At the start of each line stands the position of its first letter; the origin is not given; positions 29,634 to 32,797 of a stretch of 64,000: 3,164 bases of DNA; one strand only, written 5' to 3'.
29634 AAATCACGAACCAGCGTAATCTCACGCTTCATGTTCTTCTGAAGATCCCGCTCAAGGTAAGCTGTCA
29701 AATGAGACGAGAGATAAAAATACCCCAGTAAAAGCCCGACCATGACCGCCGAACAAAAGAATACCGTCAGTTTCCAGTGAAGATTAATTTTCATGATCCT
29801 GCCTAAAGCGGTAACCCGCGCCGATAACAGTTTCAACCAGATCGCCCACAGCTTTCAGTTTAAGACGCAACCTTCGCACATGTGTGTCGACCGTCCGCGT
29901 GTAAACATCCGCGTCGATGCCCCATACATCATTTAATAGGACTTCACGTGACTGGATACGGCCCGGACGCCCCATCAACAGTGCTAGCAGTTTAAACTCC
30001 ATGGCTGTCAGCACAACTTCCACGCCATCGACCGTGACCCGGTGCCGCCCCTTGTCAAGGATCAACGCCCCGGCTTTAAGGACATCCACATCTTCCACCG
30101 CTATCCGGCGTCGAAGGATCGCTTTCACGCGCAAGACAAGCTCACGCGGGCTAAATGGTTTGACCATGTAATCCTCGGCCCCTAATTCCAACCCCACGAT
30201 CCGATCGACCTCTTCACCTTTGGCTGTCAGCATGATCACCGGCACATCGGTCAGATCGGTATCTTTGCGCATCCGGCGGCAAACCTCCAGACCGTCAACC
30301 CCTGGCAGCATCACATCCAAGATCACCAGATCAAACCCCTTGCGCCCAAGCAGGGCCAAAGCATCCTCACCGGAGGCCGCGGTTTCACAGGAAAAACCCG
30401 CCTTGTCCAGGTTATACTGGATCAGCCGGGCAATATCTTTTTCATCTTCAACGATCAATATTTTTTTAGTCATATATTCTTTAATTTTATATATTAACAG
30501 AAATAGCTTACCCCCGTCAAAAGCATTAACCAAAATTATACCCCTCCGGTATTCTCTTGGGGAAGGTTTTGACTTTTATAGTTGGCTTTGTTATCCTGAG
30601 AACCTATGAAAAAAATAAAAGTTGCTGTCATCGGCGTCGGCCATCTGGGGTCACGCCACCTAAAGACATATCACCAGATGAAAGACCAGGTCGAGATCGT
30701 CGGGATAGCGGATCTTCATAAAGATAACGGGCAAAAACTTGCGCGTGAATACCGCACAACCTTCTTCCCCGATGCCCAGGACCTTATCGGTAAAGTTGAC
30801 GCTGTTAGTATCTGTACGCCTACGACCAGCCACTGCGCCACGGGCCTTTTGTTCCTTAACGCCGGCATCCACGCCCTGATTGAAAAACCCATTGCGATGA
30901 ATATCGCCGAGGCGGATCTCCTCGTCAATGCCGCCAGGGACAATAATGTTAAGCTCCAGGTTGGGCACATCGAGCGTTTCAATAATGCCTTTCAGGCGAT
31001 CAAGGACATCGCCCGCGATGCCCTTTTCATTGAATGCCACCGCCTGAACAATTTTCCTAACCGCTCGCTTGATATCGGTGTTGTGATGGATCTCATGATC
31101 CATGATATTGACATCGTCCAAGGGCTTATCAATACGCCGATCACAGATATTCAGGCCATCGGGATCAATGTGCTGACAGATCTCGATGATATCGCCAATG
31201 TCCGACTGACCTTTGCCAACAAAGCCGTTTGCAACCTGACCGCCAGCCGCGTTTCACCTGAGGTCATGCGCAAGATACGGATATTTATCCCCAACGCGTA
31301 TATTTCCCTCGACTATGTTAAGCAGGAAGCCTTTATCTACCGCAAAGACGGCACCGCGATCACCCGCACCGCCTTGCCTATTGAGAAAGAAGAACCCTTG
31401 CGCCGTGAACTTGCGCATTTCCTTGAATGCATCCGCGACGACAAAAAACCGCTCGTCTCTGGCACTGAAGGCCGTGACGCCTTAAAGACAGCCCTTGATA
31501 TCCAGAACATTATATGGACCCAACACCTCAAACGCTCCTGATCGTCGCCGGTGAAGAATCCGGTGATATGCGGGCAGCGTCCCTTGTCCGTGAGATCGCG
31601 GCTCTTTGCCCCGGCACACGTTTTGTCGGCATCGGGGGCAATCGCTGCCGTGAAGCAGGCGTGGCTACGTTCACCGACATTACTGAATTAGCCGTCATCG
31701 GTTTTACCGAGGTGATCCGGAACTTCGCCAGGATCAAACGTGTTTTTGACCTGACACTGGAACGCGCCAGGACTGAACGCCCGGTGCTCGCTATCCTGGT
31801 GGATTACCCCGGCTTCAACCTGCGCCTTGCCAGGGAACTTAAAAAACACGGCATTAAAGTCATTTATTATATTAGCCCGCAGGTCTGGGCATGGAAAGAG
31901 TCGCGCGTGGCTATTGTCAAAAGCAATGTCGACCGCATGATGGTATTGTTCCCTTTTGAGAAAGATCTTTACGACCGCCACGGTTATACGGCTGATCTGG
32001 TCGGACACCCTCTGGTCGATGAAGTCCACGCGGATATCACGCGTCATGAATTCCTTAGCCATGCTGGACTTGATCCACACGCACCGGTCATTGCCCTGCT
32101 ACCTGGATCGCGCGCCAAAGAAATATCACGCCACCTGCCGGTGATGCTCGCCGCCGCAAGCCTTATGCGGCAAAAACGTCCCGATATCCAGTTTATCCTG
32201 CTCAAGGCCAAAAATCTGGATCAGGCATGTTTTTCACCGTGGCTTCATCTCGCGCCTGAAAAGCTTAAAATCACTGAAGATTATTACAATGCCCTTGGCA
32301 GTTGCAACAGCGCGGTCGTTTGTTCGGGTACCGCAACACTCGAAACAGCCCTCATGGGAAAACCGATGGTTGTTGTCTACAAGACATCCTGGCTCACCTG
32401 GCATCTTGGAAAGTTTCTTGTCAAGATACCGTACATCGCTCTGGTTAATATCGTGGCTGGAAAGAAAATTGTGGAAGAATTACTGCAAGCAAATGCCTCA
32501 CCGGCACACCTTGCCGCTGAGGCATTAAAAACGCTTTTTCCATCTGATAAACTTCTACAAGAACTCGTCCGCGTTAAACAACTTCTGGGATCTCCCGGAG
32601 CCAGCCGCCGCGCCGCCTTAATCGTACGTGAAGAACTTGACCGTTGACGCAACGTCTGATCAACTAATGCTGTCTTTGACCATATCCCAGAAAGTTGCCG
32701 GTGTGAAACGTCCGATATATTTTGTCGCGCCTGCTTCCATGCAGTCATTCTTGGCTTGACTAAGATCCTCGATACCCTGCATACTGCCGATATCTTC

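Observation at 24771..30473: Low-GC pair of GT-C membrane glycosyltransferases directly downstream of a PhoR/PhoB-like two-component system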

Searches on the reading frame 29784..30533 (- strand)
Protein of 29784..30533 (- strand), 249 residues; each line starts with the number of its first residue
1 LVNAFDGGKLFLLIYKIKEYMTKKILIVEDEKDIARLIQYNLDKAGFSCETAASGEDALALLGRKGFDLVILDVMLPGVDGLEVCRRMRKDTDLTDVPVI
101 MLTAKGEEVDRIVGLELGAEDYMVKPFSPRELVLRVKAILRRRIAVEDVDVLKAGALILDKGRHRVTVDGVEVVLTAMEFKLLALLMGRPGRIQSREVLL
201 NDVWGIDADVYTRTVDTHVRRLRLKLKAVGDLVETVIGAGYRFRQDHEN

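Call 3: search_protein_families(library=pfam, proteins=[window:29784-30533:-])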
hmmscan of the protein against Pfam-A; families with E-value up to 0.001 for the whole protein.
window:29784-30533:- (249 aa): 3 families
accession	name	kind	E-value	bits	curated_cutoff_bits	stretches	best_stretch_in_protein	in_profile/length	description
PF00072.30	Response_reg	-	2.1e-31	108.8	30.2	1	25-136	1-110/111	Response regulator receiver domain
PF00486.34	Trans_reg_C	-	3.8e-23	81.8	26.2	1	172-243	3-77/77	Transcriptional regulatory protein, C terminal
PF23198.2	PDE8A_N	-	3.6e-06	27.4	29.6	1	21-106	9-95/147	PDE8A-like, N-terminal domain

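Call 4: search_protein_families(library=ncbifam, proteins=[window:29784-30533:-])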
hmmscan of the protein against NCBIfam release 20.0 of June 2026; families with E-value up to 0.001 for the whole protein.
window:29784-30533:- (249 aa): 106 families (the best 25 are shown)
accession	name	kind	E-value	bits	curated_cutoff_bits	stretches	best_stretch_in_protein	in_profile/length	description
TIGR02154.1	PhoB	equivalog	2.1e-76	256.2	296.2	1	21-243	1-225/226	phosphate regulon transcriptional regulator PhoB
NF008296.0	PRK11083.1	equivalog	4.9e-67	225.7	273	1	22-244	3-226/228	two-component system response regulator CreB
NF053854.1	RespRegPhoBBctds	equivalog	2e-63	213.8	270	1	25-243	1-224/225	two-component system response regulator PhoB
NF045944.1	ResRegRpaBCyano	equivalog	4.8e-61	206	330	1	26-244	1-228/229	response regulator transcription factor RpaB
NF040689.1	MtrAB_MtrA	equivalog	4.9e-60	202.6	300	1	25-242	1-217/219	MtrAB system response regulator MtrA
NF007982.1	PRK10710.1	equivalog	9.7e-60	202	380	1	20-246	5-230/235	envelope stress response regulator BaeR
NF007546.0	PRK10161.1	equivalog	4.8e-58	196.4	471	1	21-244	1-226/229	phosphate response regulator transcription factor PhoB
NF040534.1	resp_reg_YycF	equivalog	3.1e-57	193.5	340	1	23-245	1-229/231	response regulator YycF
TIGR01387.1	cztR_silR_copR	subfamily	3.7e-54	183.7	279.2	1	25-242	1-217/218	heavy metal response regulator transcription factor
NF033117.2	vanR_ACDEGLN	exception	9.6e-54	182.3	350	1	25-242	1-224/226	VanR-ABDEGLN family response regulator transcription factor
NF007005.1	PRK09468.1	equivalog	2.6e-52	177.6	331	1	22-247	3-235/237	osmolarity response regulator transcription factor OmpR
NF041734.1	resp_reg_RppA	equivalog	4.1e-52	176.8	250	1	24-244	2-228/229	two-component system response regulator RppA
NF041733.1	resp_reg_CseB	equivalog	2.4e-51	174.3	350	1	24-244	2-227/228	two-component system response regulator CseB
NF008567.0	PRK11517.1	equivalog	6.3e-49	166.3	353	1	24-245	2-220/223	response regulator transcription factor HprR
NF007928.2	PRK10643.1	equivalog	2.2e-46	158.2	330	1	24-242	2-215/216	two-component system response regulator PmrA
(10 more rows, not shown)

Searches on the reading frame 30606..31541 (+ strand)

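Call 3: search_protein_families(library=pfam, proteins=[window:30606-31541:+])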
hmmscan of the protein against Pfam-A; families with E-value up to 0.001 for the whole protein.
window:30606-31541:+ (311 aa): 4 families
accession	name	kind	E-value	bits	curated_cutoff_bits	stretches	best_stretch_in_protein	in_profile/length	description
PF01408.29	GFO_IDH_MocA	-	7.5e-29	101.3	24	1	4-121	1-120/120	Oxidoreductase family, NAD-binding Rossmann fold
PF22725.1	GFO_IDH_MocA_C3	-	3e-11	43.8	27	1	150-227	36-117/124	GFO/IDH/MocA C-terminal domain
PF02894.22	GFO_IDH_MocA_C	-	3.5e-07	30.7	22.9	1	154-219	37-107/218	Oxidoreductase family, C-terminal alpha/beta domain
PF03447.22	NAD_binding_3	-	0.00067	20.8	24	0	10-118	1-114/116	Homoserine dehydrogenase, NAD binding domain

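Call 4: search_protein_families(library=ncbifam, proteins=[window:30606-31541:+])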
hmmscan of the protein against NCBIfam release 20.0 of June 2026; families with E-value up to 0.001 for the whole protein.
window:30606-31541:+ (311 aa): 11 families
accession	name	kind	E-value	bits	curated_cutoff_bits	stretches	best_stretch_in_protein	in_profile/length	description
NF040723.1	UDP-GlcNAcDh_Arch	equivalog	3e-75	253.5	450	1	4-298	1-296/302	UDP-N-acetylglucosamine 3-dehydrogenase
TIGR04380.1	myo_inos_iolG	equivalog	2.1e-35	122.1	355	1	3-301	1-321/330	inositol 2-dehydrogenase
NF052679.1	InsChiInosDhIolG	equivalog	4.5e-18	65.4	540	1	4-184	3-194/343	bifunctional inositol 2-dehydrogenase/D-chiro-inositol 1-dehydrogenase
NF058561.1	BT_2158_fam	equivalog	6.5e-12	44.8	750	1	3-154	35-187/487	glycoside 3-dehydrogenase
NF052479.1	LevoglcsnDh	equivalog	8.8e-10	37.8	650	1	1-131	1-141/386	levoglucosan dehydrogenase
NF007574.0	PRK10206.1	equivalog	1.4e-08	34.2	352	1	4-135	3-137/345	oxidoreductase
NF041392.1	XylDh_Gfo6_Halo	equivalog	3.9e-08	32.5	350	1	62-142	81-161/350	D-xylose 1-dehydrogenase Gfo6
NF008607.0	PRK11579.1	subfamily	1.1e-07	31.2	330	1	3-142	4-143/346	oxidoreductase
NF009830.0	PRK13304.1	equivalog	0.00022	20.8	267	1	4-88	2-86/265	aspartate dehydrogenase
NF058563.1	BT_2159_fam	equivalog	0.00022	20.4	650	1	4-134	1-133/350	disaccharide 3-dehydrogenase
TIGR01921.1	DAP-DH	equivalog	0.0008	18.7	180.6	1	1-80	1-77/324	diaminopimelate dehydrogenase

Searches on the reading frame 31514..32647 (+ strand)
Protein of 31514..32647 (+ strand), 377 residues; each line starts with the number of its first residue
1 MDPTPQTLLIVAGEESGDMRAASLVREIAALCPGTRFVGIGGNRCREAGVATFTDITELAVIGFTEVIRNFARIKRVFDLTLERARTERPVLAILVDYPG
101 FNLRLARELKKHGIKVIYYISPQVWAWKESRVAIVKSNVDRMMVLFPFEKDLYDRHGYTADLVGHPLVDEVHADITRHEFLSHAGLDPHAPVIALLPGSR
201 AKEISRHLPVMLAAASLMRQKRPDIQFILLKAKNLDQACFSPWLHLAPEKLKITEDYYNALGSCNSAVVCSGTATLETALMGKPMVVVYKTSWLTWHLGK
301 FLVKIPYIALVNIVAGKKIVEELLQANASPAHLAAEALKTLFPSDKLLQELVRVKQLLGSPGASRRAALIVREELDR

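Call 3: search_protein_families(library=pfam, proteins=[window:31514-32647:+])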
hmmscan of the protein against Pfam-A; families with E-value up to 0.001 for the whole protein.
window:31514-32647:+ (377 aa): 1 family
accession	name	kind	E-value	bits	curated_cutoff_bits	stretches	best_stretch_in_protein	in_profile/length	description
PF02684.21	LpxB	-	1.9e-94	317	22.6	1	9-354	2-352/374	Lipid-A-disaccharide synthetase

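Call 4: search_protein_families(library=ncbifam, proteins=[window:31514-32647:+])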
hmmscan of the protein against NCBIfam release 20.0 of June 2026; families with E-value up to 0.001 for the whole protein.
window:31514-32647:+ (377 aa): 3 families
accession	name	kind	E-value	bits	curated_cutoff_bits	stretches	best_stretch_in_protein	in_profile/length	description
TIGR00215.1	lpxB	equivalog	2.9e-83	279.8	190.25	1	4-368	5-376/382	lipid-A-disaccharide synthase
NF002173.0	PRK01021.1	equivalog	3.7e-46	157.9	1033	1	8-325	229-552/610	lipid-A-disaccharide synthase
TIGR03492.1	TIGR03492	hypoth_equivalog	9.4e-09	34.4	219.2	1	153-239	175-253/396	lipid-A-disaccharide synthase-related protein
